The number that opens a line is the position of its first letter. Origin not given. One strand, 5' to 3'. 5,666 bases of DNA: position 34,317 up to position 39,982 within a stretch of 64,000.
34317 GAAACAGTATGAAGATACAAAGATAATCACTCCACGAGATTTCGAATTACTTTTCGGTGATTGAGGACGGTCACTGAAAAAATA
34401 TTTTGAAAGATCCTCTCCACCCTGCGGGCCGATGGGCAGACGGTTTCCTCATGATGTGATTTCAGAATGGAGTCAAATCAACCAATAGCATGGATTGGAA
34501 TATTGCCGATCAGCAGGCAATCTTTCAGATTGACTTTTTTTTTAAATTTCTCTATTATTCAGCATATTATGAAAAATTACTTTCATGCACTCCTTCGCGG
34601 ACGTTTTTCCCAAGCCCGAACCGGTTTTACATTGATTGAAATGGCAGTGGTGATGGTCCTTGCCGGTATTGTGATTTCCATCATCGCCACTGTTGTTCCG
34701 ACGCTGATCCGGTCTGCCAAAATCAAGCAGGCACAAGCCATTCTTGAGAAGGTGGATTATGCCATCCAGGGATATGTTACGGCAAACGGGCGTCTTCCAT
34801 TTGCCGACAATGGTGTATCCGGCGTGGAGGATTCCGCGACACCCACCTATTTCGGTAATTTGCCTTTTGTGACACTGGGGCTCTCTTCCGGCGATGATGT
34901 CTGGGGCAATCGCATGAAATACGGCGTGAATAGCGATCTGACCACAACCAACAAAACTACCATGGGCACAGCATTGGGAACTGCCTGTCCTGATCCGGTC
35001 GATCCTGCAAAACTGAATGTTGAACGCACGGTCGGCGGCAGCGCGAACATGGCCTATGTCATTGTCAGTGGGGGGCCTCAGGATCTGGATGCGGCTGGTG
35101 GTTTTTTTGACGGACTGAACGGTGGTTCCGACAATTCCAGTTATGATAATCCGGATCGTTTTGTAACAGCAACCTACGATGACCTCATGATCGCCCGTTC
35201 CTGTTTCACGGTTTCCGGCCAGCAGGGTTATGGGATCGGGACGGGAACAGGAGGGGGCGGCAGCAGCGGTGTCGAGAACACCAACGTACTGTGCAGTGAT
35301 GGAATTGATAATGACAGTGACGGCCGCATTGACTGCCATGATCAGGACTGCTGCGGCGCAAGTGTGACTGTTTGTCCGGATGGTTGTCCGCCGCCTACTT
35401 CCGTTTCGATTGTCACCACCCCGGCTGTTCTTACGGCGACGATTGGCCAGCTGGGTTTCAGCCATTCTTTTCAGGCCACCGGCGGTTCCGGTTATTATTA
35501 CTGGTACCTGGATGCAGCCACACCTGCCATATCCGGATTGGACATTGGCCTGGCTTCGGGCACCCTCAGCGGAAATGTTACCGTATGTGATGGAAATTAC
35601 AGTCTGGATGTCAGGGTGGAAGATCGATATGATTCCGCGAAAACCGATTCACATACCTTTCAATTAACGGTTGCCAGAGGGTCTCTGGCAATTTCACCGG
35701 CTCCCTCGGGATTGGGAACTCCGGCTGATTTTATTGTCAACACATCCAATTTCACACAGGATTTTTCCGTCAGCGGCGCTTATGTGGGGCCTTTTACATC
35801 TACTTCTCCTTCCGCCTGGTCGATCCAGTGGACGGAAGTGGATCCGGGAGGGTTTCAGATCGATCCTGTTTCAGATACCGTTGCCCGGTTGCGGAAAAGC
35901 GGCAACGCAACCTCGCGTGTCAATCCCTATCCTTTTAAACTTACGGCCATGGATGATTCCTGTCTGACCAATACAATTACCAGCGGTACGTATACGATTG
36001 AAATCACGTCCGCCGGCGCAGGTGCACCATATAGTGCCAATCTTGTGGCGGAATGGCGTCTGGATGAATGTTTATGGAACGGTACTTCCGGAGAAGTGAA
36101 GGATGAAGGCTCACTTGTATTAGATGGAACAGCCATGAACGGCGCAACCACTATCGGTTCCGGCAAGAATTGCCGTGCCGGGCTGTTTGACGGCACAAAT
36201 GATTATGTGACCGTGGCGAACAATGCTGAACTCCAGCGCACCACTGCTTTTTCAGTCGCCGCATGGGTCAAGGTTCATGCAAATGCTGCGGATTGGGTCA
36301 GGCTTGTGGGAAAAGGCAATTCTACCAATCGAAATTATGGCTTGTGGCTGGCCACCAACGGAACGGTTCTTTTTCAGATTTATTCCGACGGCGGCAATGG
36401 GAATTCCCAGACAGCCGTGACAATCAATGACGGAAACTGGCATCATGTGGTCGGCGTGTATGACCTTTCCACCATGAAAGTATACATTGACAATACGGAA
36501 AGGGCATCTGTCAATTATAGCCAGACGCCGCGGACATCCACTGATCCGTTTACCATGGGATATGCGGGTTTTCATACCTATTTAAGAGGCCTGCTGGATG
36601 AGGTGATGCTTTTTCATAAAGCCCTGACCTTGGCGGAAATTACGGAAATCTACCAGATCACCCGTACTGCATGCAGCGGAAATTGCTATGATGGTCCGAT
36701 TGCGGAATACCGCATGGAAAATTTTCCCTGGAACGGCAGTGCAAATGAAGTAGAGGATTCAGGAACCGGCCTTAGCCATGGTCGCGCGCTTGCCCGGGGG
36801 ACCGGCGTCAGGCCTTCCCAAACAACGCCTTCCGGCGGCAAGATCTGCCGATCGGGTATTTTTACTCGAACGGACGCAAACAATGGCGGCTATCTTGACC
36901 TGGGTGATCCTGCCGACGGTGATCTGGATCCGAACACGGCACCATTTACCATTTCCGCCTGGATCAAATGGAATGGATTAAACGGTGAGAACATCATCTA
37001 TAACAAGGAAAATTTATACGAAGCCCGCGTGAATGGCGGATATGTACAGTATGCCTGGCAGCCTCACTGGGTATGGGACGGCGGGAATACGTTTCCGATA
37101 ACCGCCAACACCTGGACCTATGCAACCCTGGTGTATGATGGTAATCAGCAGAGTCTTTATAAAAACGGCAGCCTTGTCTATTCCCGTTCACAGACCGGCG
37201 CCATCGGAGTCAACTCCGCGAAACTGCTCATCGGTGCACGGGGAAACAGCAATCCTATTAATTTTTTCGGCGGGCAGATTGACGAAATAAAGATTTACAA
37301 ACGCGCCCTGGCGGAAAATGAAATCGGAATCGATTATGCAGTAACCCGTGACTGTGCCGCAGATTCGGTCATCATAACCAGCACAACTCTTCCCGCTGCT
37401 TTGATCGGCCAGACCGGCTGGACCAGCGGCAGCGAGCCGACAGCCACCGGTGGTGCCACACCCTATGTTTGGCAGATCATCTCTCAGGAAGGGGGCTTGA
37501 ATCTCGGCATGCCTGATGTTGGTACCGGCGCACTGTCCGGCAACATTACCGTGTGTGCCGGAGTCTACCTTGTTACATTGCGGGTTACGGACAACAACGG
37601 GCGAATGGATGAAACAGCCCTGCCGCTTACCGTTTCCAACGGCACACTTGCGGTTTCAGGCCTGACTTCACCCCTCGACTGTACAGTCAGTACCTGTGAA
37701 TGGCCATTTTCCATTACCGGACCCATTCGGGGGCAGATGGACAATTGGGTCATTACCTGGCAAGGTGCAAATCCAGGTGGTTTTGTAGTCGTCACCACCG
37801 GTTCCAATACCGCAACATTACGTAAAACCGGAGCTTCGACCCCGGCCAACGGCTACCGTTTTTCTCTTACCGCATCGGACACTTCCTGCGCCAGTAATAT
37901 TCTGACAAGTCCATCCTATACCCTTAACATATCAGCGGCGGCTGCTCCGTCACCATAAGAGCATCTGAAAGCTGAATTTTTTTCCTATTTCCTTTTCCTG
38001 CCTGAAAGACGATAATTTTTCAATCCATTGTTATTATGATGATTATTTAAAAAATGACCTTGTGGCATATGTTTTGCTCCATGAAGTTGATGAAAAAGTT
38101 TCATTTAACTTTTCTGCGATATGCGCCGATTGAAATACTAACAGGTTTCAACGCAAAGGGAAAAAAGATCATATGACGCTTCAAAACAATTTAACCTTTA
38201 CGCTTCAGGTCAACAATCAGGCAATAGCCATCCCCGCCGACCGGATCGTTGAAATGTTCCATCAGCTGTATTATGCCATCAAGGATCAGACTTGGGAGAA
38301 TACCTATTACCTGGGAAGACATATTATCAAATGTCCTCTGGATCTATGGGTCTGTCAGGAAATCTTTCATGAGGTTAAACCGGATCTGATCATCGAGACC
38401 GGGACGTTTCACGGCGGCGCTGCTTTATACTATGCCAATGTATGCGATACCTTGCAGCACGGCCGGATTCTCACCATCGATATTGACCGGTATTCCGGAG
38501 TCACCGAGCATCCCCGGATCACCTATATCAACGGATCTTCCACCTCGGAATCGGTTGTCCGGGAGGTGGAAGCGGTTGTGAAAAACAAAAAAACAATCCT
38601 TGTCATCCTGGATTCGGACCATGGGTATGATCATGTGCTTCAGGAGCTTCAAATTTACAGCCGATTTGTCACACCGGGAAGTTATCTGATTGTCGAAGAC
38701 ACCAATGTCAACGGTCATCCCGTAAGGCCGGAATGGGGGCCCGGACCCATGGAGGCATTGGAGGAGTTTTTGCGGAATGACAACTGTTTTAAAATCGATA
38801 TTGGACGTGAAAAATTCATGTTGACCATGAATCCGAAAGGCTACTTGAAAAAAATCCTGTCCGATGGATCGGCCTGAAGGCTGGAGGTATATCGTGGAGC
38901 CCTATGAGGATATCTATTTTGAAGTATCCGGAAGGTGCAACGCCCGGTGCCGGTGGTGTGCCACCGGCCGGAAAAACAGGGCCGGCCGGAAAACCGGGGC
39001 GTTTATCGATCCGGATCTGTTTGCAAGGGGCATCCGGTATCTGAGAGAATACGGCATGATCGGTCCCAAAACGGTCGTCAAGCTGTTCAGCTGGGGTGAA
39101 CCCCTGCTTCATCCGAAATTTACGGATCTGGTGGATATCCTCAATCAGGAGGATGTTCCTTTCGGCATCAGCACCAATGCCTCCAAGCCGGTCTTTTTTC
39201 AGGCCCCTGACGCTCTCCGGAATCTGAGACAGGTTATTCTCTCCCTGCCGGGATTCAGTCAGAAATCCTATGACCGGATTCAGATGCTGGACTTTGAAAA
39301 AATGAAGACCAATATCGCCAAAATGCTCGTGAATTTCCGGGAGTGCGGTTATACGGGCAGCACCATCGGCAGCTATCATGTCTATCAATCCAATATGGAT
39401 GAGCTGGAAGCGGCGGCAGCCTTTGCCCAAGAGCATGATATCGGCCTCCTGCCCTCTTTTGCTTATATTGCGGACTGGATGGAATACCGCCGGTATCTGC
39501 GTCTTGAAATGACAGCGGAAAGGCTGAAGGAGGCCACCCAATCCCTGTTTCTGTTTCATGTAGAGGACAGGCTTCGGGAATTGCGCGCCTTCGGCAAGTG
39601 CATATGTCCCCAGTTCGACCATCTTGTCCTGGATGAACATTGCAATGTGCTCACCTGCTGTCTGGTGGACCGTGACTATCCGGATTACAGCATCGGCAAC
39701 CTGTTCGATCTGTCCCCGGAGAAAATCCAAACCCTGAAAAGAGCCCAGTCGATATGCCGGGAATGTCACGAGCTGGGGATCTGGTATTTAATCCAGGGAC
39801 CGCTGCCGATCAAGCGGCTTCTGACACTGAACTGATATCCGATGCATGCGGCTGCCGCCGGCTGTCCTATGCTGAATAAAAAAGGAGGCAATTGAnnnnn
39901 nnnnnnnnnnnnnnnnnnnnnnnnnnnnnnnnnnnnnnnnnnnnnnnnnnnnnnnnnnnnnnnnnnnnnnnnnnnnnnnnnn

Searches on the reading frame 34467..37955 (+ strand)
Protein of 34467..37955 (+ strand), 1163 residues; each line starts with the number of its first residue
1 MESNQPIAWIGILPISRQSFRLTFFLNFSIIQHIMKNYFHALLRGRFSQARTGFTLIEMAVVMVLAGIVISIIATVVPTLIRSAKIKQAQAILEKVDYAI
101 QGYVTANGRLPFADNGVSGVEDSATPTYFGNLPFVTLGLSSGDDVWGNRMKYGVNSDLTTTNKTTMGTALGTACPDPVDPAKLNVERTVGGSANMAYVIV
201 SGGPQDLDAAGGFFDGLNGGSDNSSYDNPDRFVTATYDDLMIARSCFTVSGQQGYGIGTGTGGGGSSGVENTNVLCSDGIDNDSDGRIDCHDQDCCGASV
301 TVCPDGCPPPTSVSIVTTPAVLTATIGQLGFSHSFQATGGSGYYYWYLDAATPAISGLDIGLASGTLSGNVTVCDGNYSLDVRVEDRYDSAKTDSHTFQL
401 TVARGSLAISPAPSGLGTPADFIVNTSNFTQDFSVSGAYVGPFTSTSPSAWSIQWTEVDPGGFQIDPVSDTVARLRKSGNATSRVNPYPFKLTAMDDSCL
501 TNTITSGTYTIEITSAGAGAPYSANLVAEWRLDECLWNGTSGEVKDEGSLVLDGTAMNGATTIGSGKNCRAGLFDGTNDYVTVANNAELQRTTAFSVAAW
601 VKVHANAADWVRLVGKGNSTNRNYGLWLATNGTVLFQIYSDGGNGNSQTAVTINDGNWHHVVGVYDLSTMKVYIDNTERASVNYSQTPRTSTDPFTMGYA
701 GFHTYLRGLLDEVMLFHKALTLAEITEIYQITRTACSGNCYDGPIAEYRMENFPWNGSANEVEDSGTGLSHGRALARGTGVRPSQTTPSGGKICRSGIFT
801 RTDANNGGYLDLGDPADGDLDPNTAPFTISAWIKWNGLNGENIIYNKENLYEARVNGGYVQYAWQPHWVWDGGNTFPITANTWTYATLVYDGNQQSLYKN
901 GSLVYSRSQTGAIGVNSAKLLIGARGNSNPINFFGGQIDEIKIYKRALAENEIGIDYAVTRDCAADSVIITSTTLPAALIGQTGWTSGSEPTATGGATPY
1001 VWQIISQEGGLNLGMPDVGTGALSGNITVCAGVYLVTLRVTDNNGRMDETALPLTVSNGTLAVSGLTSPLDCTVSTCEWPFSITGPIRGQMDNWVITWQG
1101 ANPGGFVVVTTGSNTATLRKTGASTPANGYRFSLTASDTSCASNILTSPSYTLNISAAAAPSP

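Call 7: search_protein_families(library=pfam, proteins=[window:34467-37955:+], max_evalue=0.001)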
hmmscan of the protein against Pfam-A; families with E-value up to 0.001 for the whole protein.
window:34467-37955:+ (1163 aa): 3 families
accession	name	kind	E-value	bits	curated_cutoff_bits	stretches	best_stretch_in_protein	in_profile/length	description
PF13385.13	Laminin_G_3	-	4.2e-50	170.2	27.6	2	575-725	1-150/151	Concanavalin A-like lectin/glucanases superfamily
PF02210.31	Laminin_G_2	-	6.8e-05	23.8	22.9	1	625-696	22-95/126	Laminin G domain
PF07963.17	N_methyl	-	7e-05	22.7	21.2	1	51-73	4-26/27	Prokaryotic N-terminal methylation motif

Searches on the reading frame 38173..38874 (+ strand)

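Call 7: search_protein_families(library=pfam, proteins=[window:38173-38874:+], max_evalue=0.001)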
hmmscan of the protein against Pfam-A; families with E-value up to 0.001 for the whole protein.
window:38173-38874:+ (234 aa): 2 families
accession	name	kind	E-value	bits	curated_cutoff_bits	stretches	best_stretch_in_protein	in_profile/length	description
PF04989.18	RMNT_CmcI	-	1.4e-63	214.8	23.2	1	39-228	2-206/206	Rhamnosyl O-methyltransferase/CmcI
PF13578.12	Methyltransf_24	-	1.1e-07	33.1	26.3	1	74-177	1-105/105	Methyltransferase domain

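Call 73: search_protein_families(library=ncbifam, proteins=[window:38173-38874:+], max_evalue=0.00001)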
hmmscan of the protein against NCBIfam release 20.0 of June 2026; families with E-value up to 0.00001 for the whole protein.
window:38173-38874:+ (234 aa): 1 family
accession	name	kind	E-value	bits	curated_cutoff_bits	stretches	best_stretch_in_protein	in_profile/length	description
NF045824.1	RhmsylMtase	equivalog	2.3e-48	164.6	400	1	15-225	8-223/226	rhamnosyl O-methyltransferase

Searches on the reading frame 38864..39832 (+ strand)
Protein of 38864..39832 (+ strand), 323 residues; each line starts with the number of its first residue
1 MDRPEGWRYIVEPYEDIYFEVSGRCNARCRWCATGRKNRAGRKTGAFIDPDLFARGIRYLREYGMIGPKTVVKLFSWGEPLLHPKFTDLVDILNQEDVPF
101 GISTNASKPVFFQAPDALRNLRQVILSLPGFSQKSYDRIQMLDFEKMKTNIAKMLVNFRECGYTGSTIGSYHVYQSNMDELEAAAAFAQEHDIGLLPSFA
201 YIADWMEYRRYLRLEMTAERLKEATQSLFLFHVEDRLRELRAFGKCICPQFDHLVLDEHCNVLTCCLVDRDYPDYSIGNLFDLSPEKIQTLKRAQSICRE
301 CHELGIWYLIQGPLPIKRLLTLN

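Call 7: search_protein_families(library=pfam, proteins=[window:38864-39832:+], max_evalue=0.001)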
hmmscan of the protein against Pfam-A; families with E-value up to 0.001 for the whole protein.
window:38864-39832:+ (323 aa): 1 family
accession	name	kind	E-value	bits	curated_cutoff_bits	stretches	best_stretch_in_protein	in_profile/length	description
PF04055.27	Radical_SAM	-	2.1e-12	48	29.5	1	20-187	2-165/166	Radical SAM superfamily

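Call 73: search_protein_families(library=ncbifam, proteins=[window:38864-39832:+], max_evalue=0.00001)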
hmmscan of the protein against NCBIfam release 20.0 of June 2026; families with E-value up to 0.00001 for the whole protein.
window:38864-39832:+ (323 aa): 5 families
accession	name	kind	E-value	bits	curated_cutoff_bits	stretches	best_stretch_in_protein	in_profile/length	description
TIGR04317.1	W_rSAM_matur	equivalog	2.5e-15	56.4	380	1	16-279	5-269/349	tungsten cofactor oxidoreductase radical SAM maturase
TIGR04251.1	SCM_rSAM_ScmF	equivalog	1.6e-12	47.5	400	1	13-123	2-103/353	SynChlorMet cassette radical SAM/SPASM protein ScmF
TIGR04321.1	spiroSPASM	subfamily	3e-08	32.8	250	1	19-160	235-382/510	spiro-SPASM protein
TIGR02666.1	moaA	equivalog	1.2e-07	31.1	284.05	1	20-194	15-186/336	GTP 3',8-cyclase MoaA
TIGR04054.1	rSAM_NirJ1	equivalog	2e-06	26.7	650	1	19-193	40-202/387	putative heme d1 biosynthesis radical SAM protein NirJ1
